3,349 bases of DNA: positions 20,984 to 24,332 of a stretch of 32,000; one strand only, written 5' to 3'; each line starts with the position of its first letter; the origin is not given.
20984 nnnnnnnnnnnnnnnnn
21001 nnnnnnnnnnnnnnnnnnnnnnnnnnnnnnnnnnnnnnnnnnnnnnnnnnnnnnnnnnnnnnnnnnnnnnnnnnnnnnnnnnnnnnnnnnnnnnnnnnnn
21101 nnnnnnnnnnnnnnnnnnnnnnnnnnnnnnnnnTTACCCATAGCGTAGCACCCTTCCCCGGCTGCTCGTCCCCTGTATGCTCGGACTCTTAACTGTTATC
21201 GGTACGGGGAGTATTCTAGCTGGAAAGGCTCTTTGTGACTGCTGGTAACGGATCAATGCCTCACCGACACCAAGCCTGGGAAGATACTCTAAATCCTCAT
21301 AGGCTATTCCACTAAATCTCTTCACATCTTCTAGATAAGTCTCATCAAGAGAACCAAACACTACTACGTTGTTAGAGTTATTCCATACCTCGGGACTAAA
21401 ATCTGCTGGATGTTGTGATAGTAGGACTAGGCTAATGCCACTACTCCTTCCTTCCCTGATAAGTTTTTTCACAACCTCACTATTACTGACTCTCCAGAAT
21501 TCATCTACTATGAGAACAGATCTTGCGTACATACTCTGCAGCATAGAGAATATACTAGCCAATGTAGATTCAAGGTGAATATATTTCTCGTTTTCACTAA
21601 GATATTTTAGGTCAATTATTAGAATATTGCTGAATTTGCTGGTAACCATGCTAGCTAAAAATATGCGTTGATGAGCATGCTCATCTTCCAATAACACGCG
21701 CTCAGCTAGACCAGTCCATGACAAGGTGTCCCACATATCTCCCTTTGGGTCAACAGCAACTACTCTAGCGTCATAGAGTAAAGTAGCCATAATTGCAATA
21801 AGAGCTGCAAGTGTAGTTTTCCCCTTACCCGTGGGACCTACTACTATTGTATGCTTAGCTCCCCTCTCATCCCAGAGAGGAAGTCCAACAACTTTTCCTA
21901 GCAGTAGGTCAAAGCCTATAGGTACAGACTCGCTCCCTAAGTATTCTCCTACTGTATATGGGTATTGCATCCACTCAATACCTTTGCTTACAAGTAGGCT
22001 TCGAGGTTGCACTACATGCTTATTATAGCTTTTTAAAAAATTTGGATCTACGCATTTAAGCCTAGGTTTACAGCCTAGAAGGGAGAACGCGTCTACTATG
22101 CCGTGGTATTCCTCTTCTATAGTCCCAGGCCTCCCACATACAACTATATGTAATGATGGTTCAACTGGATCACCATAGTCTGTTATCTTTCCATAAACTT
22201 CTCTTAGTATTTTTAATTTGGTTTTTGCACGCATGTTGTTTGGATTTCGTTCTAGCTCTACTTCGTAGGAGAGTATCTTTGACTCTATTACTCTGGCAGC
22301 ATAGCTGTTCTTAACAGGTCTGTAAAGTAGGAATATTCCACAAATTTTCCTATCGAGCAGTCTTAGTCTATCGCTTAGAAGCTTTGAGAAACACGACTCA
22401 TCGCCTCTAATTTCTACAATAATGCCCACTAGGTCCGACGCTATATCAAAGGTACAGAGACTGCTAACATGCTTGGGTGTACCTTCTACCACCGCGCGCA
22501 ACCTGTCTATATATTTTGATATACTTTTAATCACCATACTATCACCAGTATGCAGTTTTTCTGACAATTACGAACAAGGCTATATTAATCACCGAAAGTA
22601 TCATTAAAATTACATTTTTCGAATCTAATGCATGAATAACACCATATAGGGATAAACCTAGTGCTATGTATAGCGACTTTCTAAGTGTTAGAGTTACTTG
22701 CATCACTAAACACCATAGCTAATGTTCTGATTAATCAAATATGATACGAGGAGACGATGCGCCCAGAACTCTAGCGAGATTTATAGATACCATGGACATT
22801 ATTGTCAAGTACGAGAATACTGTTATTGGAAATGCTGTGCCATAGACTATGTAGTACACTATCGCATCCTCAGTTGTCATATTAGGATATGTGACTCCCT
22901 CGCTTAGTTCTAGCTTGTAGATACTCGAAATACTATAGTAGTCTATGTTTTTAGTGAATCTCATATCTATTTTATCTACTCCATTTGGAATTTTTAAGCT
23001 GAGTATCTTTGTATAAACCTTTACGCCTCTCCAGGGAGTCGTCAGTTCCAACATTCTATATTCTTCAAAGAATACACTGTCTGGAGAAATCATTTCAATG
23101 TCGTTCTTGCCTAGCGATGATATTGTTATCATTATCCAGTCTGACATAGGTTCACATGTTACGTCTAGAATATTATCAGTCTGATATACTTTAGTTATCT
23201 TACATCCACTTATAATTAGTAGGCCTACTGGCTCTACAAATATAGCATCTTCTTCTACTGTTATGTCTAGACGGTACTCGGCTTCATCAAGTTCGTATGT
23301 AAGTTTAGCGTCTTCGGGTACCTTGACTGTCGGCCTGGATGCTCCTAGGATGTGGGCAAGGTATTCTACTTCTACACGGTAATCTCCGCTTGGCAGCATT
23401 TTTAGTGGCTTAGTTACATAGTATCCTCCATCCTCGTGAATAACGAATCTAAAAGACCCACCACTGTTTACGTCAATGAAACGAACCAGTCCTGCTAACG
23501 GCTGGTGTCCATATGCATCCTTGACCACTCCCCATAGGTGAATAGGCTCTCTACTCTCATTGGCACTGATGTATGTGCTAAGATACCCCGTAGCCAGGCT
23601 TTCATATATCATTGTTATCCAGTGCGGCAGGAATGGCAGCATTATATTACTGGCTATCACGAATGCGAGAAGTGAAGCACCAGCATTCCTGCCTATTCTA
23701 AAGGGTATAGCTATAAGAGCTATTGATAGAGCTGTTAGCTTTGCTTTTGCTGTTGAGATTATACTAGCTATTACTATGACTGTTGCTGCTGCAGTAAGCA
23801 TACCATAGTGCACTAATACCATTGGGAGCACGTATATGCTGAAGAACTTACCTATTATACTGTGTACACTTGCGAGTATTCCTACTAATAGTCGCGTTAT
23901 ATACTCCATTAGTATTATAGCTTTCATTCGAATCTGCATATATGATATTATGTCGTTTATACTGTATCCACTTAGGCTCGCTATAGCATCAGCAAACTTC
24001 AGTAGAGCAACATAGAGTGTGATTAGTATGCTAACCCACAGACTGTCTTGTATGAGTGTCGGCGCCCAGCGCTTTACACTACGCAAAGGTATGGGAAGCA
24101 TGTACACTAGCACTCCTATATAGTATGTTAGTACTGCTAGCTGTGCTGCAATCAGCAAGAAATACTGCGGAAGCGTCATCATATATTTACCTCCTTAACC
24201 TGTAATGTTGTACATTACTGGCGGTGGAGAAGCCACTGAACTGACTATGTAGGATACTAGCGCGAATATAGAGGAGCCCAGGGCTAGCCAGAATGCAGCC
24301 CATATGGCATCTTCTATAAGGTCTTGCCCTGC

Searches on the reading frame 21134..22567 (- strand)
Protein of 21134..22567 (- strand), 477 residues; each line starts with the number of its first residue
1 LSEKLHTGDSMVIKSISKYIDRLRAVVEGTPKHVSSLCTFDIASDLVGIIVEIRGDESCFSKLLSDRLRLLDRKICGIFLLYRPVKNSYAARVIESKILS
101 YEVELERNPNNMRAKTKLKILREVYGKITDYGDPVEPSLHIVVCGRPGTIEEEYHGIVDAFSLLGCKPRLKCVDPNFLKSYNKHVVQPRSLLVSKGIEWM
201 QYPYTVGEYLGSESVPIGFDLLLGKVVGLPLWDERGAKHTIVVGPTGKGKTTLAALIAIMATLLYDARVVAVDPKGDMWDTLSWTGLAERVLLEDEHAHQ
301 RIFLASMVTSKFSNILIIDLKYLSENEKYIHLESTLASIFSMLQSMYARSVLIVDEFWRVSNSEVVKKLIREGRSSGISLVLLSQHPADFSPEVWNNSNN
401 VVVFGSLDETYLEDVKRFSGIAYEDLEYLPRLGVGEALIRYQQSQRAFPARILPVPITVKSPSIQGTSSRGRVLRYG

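Call 4: search_protein_families(library=pfam, proteins=[window:21134-22567:-], max_evalue=0.01)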
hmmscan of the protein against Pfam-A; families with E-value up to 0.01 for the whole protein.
window:21134-22567:- (477 aa): 11 families
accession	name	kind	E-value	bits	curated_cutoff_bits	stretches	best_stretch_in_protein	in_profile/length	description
PF12846.13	AAA_10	-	5.7e-11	42.5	27.5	2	334-425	227-322/362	AAA-like domain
PF13401.12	AAA_22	-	1.1e-06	29.4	27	1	236-386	4-124/130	AAA domain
PF10412.15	TrwB_AAD_bind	-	1.3e-05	24.8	20.5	0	227-278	5-55/387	Type IV secretion-system coupling protein DNA-binding domain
PF05496.18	RuvB_N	-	0.00027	21.2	27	0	236-282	32-79/159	Holliday junction DNA helicase RuvB P-loop domain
PF02534.20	T4SS-DNA_transf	-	0.00062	19.2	20.1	1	231-282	37-86/468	Type IV secretory system Conjugative DNA transfer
PF01935.23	DUF87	-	0.0014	19.2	23.2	1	238-293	24-78/220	Helicase HerA, central domain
PF12696.13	TraG-D_C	-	0.0015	18.9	22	1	351-414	3-74/126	TraM recognition site of TraD and TraG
PF20720.3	nSTAND3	-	0.0032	17.6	27.2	0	238-273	18-52/155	Novel STAND NTPase 3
PF04851.21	ResIII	-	0.0056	17.1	22.5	0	235-368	21-145/164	Type III restriction enzyme, res subunit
PF13604.12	AAA_30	-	0.0057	16.9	27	0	237-382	18-121/191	AAA domain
PF00004.35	AAA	-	0.0095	16.8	21.2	0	241-364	2-73/131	ATPase family associated with various cellular activities (AAA)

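Call 21: search_protein_families(library=ncbifam, proteins=[window:21134-22567:-], max_evalue=0.01)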
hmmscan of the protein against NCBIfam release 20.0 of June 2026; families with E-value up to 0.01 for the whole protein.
window:21134-22567:- (477 aa): 20 families
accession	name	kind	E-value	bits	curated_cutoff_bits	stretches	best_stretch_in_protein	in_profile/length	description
NF041017.1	DNA_import_CedB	equivalog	2.8e-23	82.4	700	2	86-292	123-330/590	DNA import protein CedB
TIGR03743.1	SXT_TraD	subfamily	4.3e-09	35.4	366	1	238-277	176-214/636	conjugative transfer system coupling protein TraD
NF042943.1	HerA_antiphage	equivalog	8.3e-08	31.2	800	1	362-420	458-516/566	anti-phage-associated helicase HerA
NF053655.1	CedD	equivalog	2.7e-07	29.7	600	1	347-439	418-512/527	DNA-translocating ATPase CedD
NF033849.1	ser_rich_anae_1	subfamily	2.7e-07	28.4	650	1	359-406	1043-1090/1163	serine-rich protein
TIGR00929.1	VirB4_CagE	subfamily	8.1e-07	27.6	643.1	1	239-278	439-478/792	VirB4 family type IV secretion/conjugal transfer ATPase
NF040819.1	helicase_HerA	equivalog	4e-05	22.3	970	0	362-442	423-504/561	DNA double-strand break repair helicase HerA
NF045973.1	conju_CD1115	equivalog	4.4e-05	22.5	250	1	234-283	21-68/442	VirD4-like conjugal transfer protein, CD1115 family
NF010447.0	PRK13873.1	equivalog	0.00022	19.3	1020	1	239-277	443-481/815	conjugal transfer protein TrbE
NF042944.1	HerA_antiphage_2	equivalog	0.0003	19.7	850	1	363-438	452-528/576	anti-phage-associated helicase HerA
TIGR00635.1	ruvB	equivalog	0.0004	19.5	299.05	1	237-283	30-77/305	Holliday junction branch migration DNA helicase RuvB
NF010404.0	PRK13830.1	subfamily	0.00053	17.9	810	1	238-279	457-498/818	conjugal transfer protein TrbE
NF000103.1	tet_ABC_AB_B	exception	0.00066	18.7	999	1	223-286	296-357/528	tetracycline efflux ABC transporter TetAB subunit B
NF000868.0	PRK00080.1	equivalog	0.0013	17.7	282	0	237-260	51-75/330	Holliday junction branch migration DNA helicase RuvB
TIGR03754.1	conj_TOL_TraD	equivalog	0.0016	17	647.55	1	237-278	180-220/643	type IV conjugative transfer system coupling protein TraD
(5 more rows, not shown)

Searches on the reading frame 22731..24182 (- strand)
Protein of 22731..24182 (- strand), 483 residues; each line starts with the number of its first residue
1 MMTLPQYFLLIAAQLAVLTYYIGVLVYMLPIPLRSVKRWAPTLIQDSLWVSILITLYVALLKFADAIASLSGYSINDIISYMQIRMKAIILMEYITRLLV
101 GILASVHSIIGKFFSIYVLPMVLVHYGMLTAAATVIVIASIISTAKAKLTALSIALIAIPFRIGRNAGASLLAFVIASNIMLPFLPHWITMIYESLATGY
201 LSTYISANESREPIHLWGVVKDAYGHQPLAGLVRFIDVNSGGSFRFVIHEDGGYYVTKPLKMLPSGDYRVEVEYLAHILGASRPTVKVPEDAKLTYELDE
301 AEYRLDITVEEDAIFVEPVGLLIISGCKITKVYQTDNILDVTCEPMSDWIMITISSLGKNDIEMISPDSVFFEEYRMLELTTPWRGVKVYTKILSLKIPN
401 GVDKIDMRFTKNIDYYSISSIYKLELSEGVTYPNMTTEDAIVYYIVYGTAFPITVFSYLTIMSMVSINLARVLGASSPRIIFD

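Call 4: search_protein_families(library=pfam, proteins=[window:22731-24182:-], max_evalue=0.01)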
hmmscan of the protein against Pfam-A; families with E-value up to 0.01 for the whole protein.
window:22731-24182:- (483 aa): 0 families

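Call 21: search_protein_families(library=ncbifam, proteins=[window:22731-24182:-], max_evalue=0.01)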
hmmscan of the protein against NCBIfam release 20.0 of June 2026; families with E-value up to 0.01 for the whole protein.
window:22731-24182:- (483 aa): 3 families
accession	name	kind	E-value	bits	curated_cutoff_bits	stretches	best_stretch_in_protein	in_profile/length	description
NF041796.2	Ced_CedA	equivalog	7.3e-36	124.1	330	1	6-194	5-193/259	DNA import protein CedA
NF053657.1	CedE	equivalog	5.4e-17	62.4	400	1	5-190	3-193/260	DNA-translocating protein CedE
NF041797.1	Ced_CedA1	equivalog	4.7e-05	23.4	100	1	9-68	13-72/75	DNA import protein CedA1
